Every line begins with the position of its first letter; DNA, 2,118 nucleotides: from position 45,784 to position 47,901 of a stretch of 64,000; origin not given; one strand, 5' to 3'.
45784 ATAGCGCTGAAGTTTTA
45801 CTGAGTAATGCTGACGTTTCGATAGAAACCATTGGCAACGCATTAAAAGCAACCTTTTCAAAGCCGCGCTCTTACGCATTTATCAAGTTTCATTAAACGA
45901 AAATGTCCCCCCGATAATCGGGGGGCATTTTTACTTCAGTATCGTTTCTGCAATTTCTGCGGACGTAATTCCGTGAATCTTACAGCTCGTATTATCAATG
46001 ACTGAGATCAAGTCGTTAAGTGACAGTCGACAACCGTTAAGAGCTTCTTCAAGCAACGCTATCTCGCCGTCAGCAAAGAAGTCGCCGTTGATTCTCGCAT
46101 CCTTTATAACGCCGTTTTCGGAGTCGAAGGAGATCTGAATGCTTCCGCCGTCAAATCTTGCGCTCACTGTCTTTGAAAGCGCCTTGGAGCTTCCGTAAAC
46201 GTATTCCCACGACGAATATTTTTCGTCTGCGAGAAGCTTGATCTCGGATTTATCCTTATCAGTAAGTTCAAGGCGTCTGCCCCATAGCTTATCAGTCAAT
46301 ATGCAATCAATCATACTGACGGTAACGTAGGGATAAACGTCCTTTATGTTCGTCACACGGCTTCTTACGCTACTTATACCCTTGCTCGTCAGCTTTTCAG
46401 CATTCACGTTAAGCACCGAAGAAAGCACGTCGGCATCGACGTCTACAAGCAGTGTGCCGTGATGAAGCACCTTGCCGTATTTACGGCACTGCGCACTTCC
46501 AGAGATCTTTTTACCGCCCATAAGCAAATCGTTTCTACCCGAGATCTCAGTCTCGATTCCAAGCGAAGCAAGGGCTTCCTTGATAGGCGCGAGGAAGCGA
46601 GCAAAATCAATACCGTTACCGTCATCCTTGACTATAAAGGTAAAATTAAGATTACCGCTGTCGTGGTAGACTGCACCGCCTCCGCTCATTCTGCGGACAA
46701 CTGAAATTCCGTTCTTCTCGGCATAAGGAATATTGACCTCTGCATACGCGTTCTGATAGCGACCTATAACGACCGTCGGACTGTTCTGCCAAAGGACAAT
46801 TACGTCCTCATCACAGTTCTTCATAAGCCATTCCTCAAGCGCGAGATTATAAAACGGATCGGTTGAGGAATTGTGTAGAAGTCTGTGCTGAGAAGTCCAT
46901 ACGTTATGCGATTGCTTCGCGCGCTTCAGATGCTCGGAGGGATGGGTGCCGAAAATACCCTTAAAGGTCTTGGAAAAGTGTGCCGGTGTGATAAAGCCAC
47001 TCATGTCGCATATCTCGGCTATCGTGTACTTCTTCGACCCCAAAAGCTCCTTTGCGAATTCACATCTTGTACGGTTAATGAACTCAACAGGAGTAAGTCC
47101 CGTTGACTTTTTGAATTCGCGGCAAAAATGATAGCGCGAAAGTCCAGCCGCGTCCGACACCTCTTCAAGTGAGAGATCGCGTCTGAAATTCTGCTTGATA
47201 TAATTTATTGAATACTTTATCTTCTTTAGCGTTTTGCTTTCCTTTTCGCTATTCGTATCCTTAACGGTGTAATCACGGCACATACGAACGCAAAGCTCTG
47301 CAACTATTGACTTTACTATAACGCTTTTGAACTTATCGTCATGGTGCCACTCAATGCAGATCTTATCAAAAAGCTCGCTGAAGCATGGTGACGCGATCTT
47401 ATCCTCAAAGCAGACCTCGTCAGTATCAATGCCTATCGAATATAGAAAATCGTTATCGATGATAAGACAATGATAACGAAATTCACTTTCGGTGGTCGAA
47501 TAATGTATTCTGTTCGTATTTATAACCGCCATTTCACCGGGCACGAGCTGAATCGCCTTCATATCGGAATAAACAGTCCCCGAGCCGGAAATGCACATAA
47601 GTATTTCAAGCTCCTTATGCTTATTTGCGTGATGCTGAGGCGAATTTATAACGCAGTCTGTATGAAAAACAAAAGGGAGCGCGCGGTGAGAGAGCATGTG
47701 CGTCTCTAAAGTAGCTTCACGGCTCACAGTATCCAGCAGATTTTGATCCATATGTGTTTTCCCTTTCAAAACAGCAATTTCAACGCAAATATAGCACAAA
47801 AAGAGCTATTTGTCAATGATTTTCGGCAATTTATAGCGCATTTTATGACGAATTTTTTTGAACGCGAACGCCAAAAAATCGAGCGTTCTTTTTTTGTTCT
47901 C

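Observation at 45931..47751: In-frame fusion of an AraC-family transcription regulator to a complete lipoate-protein ligase A: a possible BirA-like ligase/regulator for lipoate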

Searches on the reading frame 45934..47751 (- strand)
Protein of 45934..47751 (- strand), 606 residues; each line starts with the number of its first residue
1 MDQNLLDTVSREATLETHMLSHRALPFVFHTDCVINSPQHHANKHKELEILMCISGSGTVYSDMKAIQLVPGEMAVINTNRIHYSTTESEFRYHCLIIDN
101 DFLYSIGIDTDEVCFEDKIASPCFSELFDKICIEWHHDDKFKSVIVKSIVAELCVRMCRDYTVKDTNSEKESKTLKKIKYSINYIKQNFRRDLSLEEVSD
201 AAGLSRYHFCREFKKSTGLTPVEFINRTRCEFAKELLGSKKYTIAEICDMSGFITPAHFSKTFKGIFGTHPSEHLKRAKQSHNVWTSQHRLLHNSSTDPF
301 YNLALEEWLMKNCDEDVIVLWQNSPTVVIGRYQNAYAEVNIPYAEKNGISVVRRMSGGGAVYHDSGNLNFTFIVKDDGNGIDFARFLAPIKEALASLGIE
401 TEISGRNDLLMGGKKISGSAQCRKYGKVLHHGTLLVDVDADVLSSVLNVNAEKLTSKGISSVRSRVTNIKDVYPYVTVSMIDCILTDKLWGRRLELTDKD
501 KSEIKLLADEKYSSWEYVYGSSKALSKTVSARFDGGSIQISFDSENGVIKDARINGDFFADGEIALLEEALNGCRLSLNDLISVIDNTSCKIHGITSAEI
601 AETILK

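Call 3: search_protein_families(library=pfam, proteins=[window:45934-47751:-], max_evalue=0.01)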
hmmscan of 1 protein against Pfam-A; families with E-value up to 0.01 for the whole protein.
window:45934-47751:- (606 aa): 8 families
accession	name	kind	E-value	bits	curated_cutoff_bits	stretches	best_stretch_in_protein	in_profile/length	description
PF21948.1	LplA-B_cat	-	6.4e-68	229.1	27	1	298-479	1-189/200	Lipoyl protein ligase A/B catalytic domain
PF12833.13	HTH_18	-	1.8e-18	67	33.6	1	199-277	2-80/80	Helix-turn-helix domain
PF00165.29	HTH_AraC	-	4.3e-18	65.4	26.6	2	185-226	1-42/42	Bacterial regulatory helix-turn-helix proteins, AraC family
PF10437.14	Lip_prot_lig_C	-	9.3e-17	61.2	24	1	527-604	6-85/85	Bacterial lipoate protein ligase C-terminus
PF03099.24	BPL_LplA_LipB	-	7.5e-14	52.2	21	1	336-439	11-133/133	Biotin/lipoate A/B protein ligase family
PF02311.25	AraC_binding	-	6.3e-06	26.4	21.1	1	43-109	19-87/135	AraC-like ligand binding domain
PF07883.17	Cupin_2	-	0.00028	21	27.2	1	42-90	13-61/70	Cupin domain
PF06339.18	Ectoine_synth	-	0.00041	21.1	27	1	19-96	27-106/127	Ectoine synthase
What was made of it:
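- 47425..47625 (-): AraC N-terminal cupin / ligand-binding domain (residues 43-109). PF02311, 26.4 bits against a cutoff of 21.1 (call 3).
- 46315..46881 (-): LplA catalytic domain (residues 291-479). PF21948, E 6e-68 (call 3).
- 45940..46173 (-): LplA C-terminal accessory domain (residues 527-604). PF10437, 61 bits, positions 6-85 of 85 (call 3).
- On Lipoate-protein ligase A (TIGR00545 equivalog; LplA/LplJ type): PF10437, 61 bits, residues 527-604 (call 3).
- On AraC/XylS transcription regulators: PF00165 matches in two stretches (65 bits) (call 3).
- Closest known: BirA, the group II biotin protein ligase / bio operon repressor. Same: It is the conceptual model for coupling cofactor demand to transcription (established knowledge; PF03099 hit in call 3).
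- Checked: Pfam domains (call 3):
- LplA and BirA share the BPL_LplA_LipB catalytic fold (PF03099 hit, call 3).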

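Call 4: search_protein_families(library=ncbifam, proteins=[window:45934-47751:-], max_evalue=0.01)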
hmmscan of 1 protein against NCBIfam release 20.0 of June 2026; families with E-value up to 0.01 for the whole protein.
window:45934-47751:- (606 aa): 37 families (the best 25 are shown)
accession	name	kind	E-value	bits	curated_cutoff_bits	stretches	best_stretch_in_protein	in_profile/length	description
TIGR00545.2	lipoyltrans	equivalog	1.7e-112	375.6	280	1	291-604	3-327/328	lipoate--protein ligase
NF053790.1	LplA_LipA_fuse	exception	5.1e-72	243.3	800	1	296-593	12-313/606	bifunctional lipoate--protein ligase/lipoyl synthase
NF053750.1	LplA_large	exception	2.2e-36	125.5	480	1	315-499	30-221/248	lipoate-protein ligase large subunit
NF053751.1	LplAB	exception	4.5e-36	124.5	550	1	276-518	86-344/348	lipoate-protein ligase LplAB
NF047455.1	TF_Staph_AryK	equivalog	2.1e-23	82.5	850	1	39-315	14-294/759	transcriptional regulator AryK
NF047788.1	TransRegPocR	equivalog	2.2e-17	63.3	500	1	158-280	169-293/296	transcriptional regulator PocR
NF007860.0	PRK10572.1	equivalog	1.8e-15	56.5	208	1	52-283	54-290/292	arabinose operon transcriptional regulator AraC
TIGR04094.1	adjacent_YSIRK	equivalog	3.1e-15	56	200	1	167-273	279-381/383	YSIRK-targeted surface antigen transcriptional regulator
NF006902.0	PRK09393.1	equivalog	1.1e-14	54.4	425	1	167-281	214-325/327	transcriptional regulator FtrA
NF049932.1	TranspRegBtr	equivalog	5.5e-14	51.6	900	1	161-281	149-269/531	bacillibactin transport transcriptional regulator Btr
NF010028.0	PRK13503.1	equivalog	2.2e-12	46.9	288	1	166-274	161-269/278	HTH-type transcriptional activator RhaS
NF052371.1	TransRegGbdRPseu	equivalog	9.3e-11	41.3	480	1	177-283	226-332/365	choline metabolism transcriptional regulator GbdR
NF007243.0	PRK09685.1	equivalog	2.6e-10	40.2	199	1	51-277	76-301/303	transcriptional regulator FeaR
NF041686.2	ant_diox_reg_AndR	equivalog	4.3e-10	39.7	350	1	147-276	188-319/321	anthranilate 1,2-dioxygenase regulatory protein AndR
NF008564.0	PRK11511.1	equivalog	1.2e-09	38.3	202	1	178-273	11-106/127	MDR efflux pump AcrAB transcriptional activator MarA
NF011964.0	PRK15435.1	equivalog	1.5e-06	27.4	345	1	164-256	73-162/354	bifunctional DNA-binding transcriptional regulator/O6-methylguanine-DNA methyltransferase Ada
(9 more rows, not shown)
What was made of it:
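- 45931..47751 (-): Fused araC::lplA coding sequence (606 aa plus TAA stop). Domain hits (calls 3, 4).
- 46315..46881 (-): TIGR00545, 375.6 bits (call 4).
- On Lipoate-protein ligase A (TIGR00545 equivalog; LplA/LplJ type): 375.6 bits against a cutoff of 280, covering model positions 3-327 of 328 at residues 291-604 (call 4).
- On BirA-like bifunctional cofactor ligase / repressor: Calls 3 and 4.
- Closest known: Ada. Same: The NCBIfam Ada model NF011964 hits the HTH region (call 4).
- Closest known: LplA-LipA fusion. Same: These show that LplA takes part in gene fusion and fission with functionally linked partners (hits in call 4).
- Checked: It covers model positions 3-327 of 328 at residues 291-604 (call 4).
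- The score is above the equivalog cutoff (call 4).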

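Call 6: find_homologous_proteins(query=window:45934-47751:-, max_evalue=1e-10)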
Query window:45934-47751:- (606 aa): 5715 proteins with E <= 1e-10 among 8000 candidates; the best 120 are listed.
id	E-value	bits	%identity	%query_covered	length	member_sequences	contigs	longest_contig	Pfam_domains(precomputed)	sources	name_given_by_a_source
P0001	0.0e+0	1343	97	100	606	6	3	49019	PF12833.14,PF10437.15,PF03099.25,PF21948.2,PF02311.26,PF00165.30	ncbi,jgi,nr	ncbi:MAG: lipoate--protein ligase [Ruminococcaceae bacterium]|nr:lipoate--protein ligase [Oscillospi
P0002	0.0e+0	1311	96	99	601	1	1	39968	PF12833.14,PF10437.15,PF03099.25,PF21948.2,PF02311.26,PF00165.30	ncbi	-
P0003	0.0e+0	1251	91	99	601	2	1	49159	PF12833.14,PF10437.15,PF03099.25,PF21948.2,PF02311.26,PF00165.30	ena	-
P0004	0.0e+0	1202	87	100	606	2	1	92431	PF12833.14,PF10437.15,PF03099.25,PF21948.2,PF02311.26,PF00165.30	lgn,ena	-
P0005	0.0e+0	1190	85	100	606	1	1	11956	PF12833.14,PF10437.15,PF03099.25,PF21948.2,PF02311.26,PF00165.30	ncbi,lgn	-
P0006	0.0e+0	1117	82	98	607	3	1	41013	PF12833.14,PF10437.15,PF03099.25,PF21948.2,PF02311.26,PF00165.30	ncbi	-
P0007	0.0e+0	1110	79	100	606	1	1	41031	PF12833.14,PF10437.15,PF03099.25,PF21948.2,PF02311.26,PF00165.30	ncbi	-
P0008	0.0e+0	1096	80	98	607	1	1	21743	PF12833.14,PF10437.15,PF03099.25,PF21948.2,PF02311.26,PF00165.30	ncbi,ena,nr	ncbi:MAG: lipoate--protein ligase [Clostridia bacterium]|nr:lipoate--protein ligase [Clostridia bact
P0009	0.0e+0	1076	77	100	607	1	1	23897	PF12833.14,PF10437.15,PF03099.25,PF21948.2,PF02311.26,PF00165.30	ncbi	-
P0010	0.0e+0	1075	78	98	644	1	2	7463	PF12833.14,PF10437.15,PF03099.25,PF21948.2,PF02311.26,PF00165.30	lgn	-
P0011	0.0e+0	1070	77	100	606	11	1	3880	PF12833.14,PF10437.15,PF03099.25,PF21948.2,PF00165.30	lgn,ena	-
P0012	3.3e-298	1008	73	99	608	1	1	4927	PF12833.14,PF10437.15,PF03099.25,PF21948.2,PF00165.30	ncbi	-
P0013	3.8e-158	546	73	53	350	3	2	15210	PF10437.15,PF03099.25,PF21948.2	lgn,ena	-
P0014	2.5e-81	292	45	52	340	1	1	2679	PF10437.15,PF03099.25,PF21948.2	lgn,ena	-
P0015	1.9e-78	283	44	52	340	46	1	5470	PF10437.15,PF03099.25,PF21948.2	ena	-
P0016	3.2e-78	282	46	52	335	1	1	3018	PF10437.15,PF03099.25,PF21948.2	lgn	-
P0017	4.6e-77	278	45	52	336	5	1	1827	PF10437.15,PF03099.25,PF21948.2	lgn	-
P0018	8.5e-77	277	45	52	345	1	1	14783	PF10437.15,PF03099.25,PF21948.2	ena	-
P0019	1.6e-76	276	44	52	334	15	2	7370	PF10437.15,PF03099.25,PF21948.2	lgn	-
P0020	1.9e-76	276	45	52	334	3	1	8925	PF10437.15,PF03099.25,PF21948.2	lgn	-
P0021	2.5e-76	276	47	47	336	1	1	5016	PF10437.15,PF03099.25,PF21948.2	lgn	-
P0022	1.2e-75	273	45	52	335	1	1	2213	PF10437.15,PF03099.25,PF21948.2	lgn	-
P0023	3.3e-75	272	42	52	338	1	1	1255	PF10437.15,PF03099.25,PF21948.2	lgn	-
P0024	3.9e-75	272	45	52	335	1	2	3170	PF10437.15,PF03099.25,PF21948.2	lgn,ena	-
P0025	8.6e-75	270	42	51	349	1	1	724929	PF10437.15,PF03099.25,PF21948.2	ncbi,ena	-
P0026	1.4e-74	270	46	47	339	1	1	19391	PF10437.15,PF03099.25,PF21948.2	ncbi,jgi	jgi:lipoate-protein ligase A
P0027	4.4e-74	268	45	50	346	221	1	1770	PF10437.15,PF03099.25,PF21948.2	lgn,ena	-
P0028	1.5e-73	266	44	48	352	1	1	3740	PF10437.15,PF03099.25,PF21948.2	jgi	jgi:lipoate-protein ligase A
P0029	2.8e-73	265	44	52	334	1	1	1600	PF10437.15,PF03099.25,PF21948.2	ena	-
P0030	3.1e-73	265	46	49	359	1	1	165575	PF10437.15,PF03099.25,PF21948.2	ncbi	-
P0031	3.8e-73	265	45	51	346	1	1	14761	PF10437.15,PF03099.25,PF21948.2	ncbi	-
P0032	4.2e-73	265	44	51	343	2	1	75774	PF10437.15,PF03099.25,PF21948.2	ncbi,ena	-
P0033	6.2e-73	264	44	50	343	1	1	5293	PF10437.15,PF03099.25,PF21948.2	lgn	-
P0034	6.8e-73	264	44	51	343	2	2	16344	PF10437.15,PF03099.25,PF21948.2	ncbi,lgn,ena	-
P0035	1.2e-72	263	42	53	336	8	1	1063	PF10437.15,PF03099.25,PF21948.2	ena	-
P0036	1.2e-72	263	47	48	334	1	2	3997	PF10437.15,PF03099.25,PF21948.2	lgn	-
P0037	1.3e-72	263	45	51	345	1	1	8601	PF10437.15,PF03099.25,PF21948.2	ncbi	-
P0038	1.7e-72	263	43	50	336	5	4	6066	PF10437.15,PF03099.25,PF21948.2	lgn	-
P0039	1.8e-72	263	45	47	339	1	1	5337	PF10437.15,PF03099.25,PF21948.2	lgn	-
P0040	1.8e-72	263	40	56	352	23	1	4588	PF10437.15,PF03099.25,PF21948.2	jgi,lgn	-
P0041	1.8e-72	263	45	50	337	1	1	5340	PF10437.15,PF03099.25,PF21948.2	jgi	jgi:lipoate-protein ligase A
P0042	2.2e-72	262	45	47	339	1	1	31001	PF10437.15,PF03099.25,PF21948.2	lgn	-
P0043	2.5e-72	262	46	47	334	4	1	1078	PF10437.15,PF03099.25,PF21948.2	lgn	-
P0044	2.7e-72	262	44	49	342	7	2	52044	PF10437.15,PF03099.25,PF21948.2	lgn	-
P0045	4.0e-72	262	45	49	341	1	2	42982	PF10437.15,PF03099.25,PF21948.2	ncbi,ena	-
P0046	5.1e-72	261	47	47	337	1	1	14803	PF10437.15,PF03099.25,PF21948.2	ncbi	-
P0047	7.6e-72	261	47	46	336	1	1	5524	PF10437.15,PF03099.25,PF21948.2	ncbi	ncbi:MAG: lipoate--protein ligase [Thermacetogeniaceae bacterium]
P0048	8.3e-72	261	44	52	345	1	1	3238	PF10437.15,PF03099.25,PF21948.2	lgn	-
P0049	1.0e-71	260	42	50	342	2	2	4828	PF10437.15,PF03099.25,PF21948.2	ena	-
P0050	1.3e-71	260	42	52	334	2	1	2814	PF10437.15,PF03099.25,PF21948.2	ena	-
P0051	2.7e-71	259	44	50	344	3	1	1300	PF10437.15,PF03099.25,PF21948.2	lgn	-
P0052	2.9e-71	259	41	52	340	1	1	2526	PF10437.15,PF03099.25,PF21948.2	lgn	-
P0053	5.8e-71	258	46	49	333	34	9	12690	PF10437.15,PF03099.25,PF21948.2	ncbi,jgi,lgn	ncbi:MAG: lipoate--protein ligase [Bacilli bacterium]|jgi:lipoate-protein ligase A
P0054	6.1e-71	258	41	52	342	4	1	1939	PF10437.15,PF03099.25,PF21948.2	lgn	-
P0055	7.6e-71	257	46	46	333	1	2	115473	PF10437.15,PF03099.25,PF21948.2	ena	-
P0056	7.8e-71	257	43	48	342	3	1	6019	PF10437.15,PF03099.25,PF21948.2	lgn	-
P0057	7.8e-71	257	44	53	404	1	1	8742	PF10437.15,PF03099.25,PF21948.2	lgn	-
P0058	8.1e-71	257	44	50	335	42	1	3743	PF10437.15,PF03099.25,PF21948.2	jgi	jgi:lipoate-protein ligase A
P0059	8.2e-71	257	41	51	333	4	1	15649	PF10437.15,PF03099.25,PF21948.2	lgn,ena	-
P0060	8.7e-71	257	41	52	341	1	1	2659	PF10437.15,PF03099.25,PF21948.2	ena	-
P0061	1.0e-70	257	45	47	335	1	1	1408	PF10437.15,PF03099.25,PF21948.2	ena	-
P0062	1.2e-70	257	42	51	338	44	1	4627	PF10437.15,PF03099.25,PF21948.2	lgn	-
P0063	1.3e-70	257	46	51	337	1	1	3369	PF10437.15,PF03099.25,PF21948.2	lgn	-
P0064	1.3e-70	257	46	51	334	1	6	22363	PF10437.15,PF03099.25,PF21948.2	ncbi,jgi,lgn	ncbi:MAG: lipoate--protein ligase [Eubacteriaceae bacterium]|jgi:lipoate-protein ligase A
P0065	1.3e-70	257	44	47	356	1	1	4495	PF10437.15,PF03099.25,PF21948.2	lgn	-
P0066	1.5e-70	256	44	52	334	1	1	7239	PF10437.15,PF03099.25,PF21948.2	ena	-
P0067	1.6e-70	256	44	48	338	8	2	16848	PF10437.15,PF03099.25,PF21948.2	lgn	-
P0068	1.6e-70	256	47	48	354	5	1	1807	PF10437.15,PF03099.25,PF21948.2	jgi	jgi:lipoate-protein ligase A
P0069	2.1e-70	256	45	48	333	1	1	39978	PF10437.15,PF03099.25,PF21948.2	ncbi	-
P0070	2.2e-70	256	41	51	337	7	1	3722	PF10437.15,PF21948.2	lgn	-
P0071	2.5e-70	256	44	49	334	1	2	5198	PF10437.15,PF03099.25,PF21948.2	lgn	-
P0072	2.6e-70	256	45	51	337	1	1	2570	PF10437.15,PF03099.25,PF21948.2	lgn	-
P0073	2.8e-70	256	42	52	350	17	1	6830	PF10437.15,PF03099.25,PF21948.2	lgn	-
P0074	2.9e-70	255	42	53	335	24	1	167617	PF10437.15,PF03099.25,PF21948.2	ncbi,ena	-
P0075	4.4e-70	255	47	46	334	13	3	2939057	PF10437.15,PF03099.25,PF21948.2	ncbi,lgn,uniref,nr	ncbi:lipoate-protein ligase A [Thermacetogenium phaeum DSM 12270]|uniref:lipoate--protein ligase n=1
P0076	4.6e-70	255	40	53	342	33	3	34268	PF10437.15,PF03099.25,PF21948.2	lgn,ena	-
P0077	5.2e-70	255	44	50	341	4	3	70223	PF10437.15,PF03099.25,PF21948.2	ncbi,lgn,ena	-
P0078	6.2e-70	254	48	46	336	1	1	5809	PF10437.15,PF03099.25,PF21948.2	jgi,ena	jgi:lipoate-protein ligase A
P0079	9.1e-70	254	44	49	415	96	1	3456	PF10437.15,PF03099.25,PF21948.2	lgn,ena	-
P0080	1.1e-69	254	40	51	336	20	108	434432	PF10437.15,PF03099.25,PF21948.2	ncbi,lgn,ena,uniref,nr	ncbi:lipoate--protein ligase [Lactonifactor sp. BIOML-A3]|uniref:lipoate--protein ligase n=1 Tax=unc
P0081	1.4e-69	253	43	51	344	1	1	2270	PF10437.15,PF03099.25,PF21948.2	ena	-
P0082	2.1e-69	253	43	48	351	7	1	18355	PF10437.15,PF03099.25,PF21948.2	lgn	-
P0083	2.2e-69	253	41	51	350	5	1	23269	PF10437.15,PF03099.25,PF21948.2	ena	-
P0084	2.6e-69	252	43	50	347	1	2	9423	PF10437.15,PF03099.25,PF21948.2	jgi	-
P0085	2.7e-69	252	41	51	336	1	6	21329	PF10437.15,PF03099.25,PF21948.2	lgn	-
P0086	2.8e-69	252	41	50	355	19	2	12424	PF10437.15,PF03099.25,PF21948.2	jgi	jgi:lipoate-protein ligase A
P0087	3.0e-69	252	44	48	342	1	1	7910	PF10437.15,PF03099.25,PF21948.2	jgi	-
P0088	3.7e-69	252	43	49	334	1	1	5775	PF10437.15,PF03099.25,PF21948.2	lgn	-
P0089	3.9e-69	252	42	52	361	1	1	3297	PF10437.15,PF03099.25,PF21948.2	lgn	-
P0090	4.5e-69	252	46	48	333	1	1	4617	PF10437.15,PF03099.25,PF21948.2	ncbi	-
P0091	6.0e-69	251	46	47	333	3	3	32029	PF10437.15,PF03099.25,PF21948.2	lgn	-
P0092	6.2e-69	251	42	52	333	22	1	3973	PF10437.15,PF03099.25,PF21948.2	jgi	-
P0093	6.7e-69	251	45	49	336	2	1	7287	PF10437.15,PF03099.25,PF21948.2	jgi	jgi:lipoate-protein ligase A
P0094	7.0e-69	251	44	55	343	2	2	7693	PF10437.15,PF03099.25,PF21948.2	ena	-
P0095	7.4e-69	251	44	47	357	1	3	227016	PF10437.15,PF03099.25,PF21948.2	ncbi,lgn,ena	-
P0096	7.5e-69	251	45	44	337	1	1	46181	PF10437.15,PF03099.25,PF21948.2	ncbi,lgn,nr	ncbi:MAG: lipoate--protein ligase [Planctomycetia bacterium]|nr:lipoate--protein ligase [Planctomyce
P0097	8.7e-69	251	43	47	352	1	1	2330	PF10437.15,PF03099.25,PF21948.2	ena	-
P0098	8.7e-69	251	45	47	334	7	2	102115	PF10437.15,PF03099.25,PF21948.2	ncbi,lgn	-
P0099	9.1e-69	251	42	51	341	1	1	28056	PF10437.15,PF03099.25,PF21948.2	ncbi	-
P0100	1.0e-68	250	43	49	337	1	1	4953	PF10437.15,PF03099.25,PF21948.2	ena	-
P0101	1.0e-68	250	42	52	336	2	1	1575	PF10437.15,PF03099.25,PF21948.2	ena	-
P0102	1.2e-68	250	43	47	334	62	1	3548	PF10437.15,PF03099.25,PF21948.2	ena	-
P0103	1.2e-68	250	43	49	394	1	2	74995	PF10437.15,PF03099.25,PF21948.2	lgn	-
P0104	1.3e-68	250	41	49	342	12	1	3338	PF10437.15,PF03099.25,PF21948.2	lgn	-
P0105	1.3e-68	250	44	51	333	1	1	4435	PF10437.15,PF03099.25,PF21948.2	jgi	-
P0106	1.5e-68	250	43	50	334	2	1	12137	PF10437.15,PF03099.25,PF21948.2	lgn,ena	-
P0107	1.6e-68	250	42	52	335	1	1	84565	PF10437.15,PF03099.25,PF21948.2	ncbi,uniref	ncbi:lipoate--protein ligase [Dethiothermospora halolimnae]|uniref:lipoate--protein ligase n=1 Tax=D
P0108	1.6e-68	250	44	47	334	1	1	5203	PF10437.15,PF03099.25,PF21948.2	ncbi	-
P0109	1.9e-68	250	43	52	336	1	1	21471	PF10437.15,PF03099.25,PF21948.2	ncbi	-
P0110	2.1e-68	249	43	51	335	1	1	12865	PF10437.15,PF03099.25,PF21948.2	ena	-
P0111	2.2e-68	249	46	47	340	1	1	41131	PF10437.15,PF03099.25,PF21948.2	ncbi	-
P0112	2.3e-68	249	43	52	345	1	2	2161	PF10437.15,PF03099.25,PF21948.2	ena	-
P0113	2.8e-68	249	44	50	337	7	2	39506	PF10437.15,PF03099.25,PF21948.2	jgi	jgi:lipoate-protein ligase A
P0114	2.9e-68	249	45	47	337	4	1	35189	PF10437.15,PF03099.25,PF21948.2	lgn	-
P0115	3.1e-68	249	45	46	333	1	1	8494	PF10437.15,PF03099.25,PF21948.2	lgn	-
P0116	3.6e-68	249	42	52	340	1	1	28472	PF10437.15,PF03099.25,PF21948.2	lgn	-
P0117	3.9e-68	248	44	49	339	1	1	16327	PF10437.15,PF03099.25,PF21948.2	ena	-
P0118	4.4e-68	248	40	52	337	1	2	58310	PF10437.15,PF03099.25,PF21948.2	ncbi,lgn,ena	-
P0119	4.4e-68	248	41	51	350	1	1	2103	PF10437.15,PF03099.25,PF21948.2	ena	-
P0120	4.6e-68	248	43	53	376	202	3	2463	PF10437.15,PF03099.25,PF21948.2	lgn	-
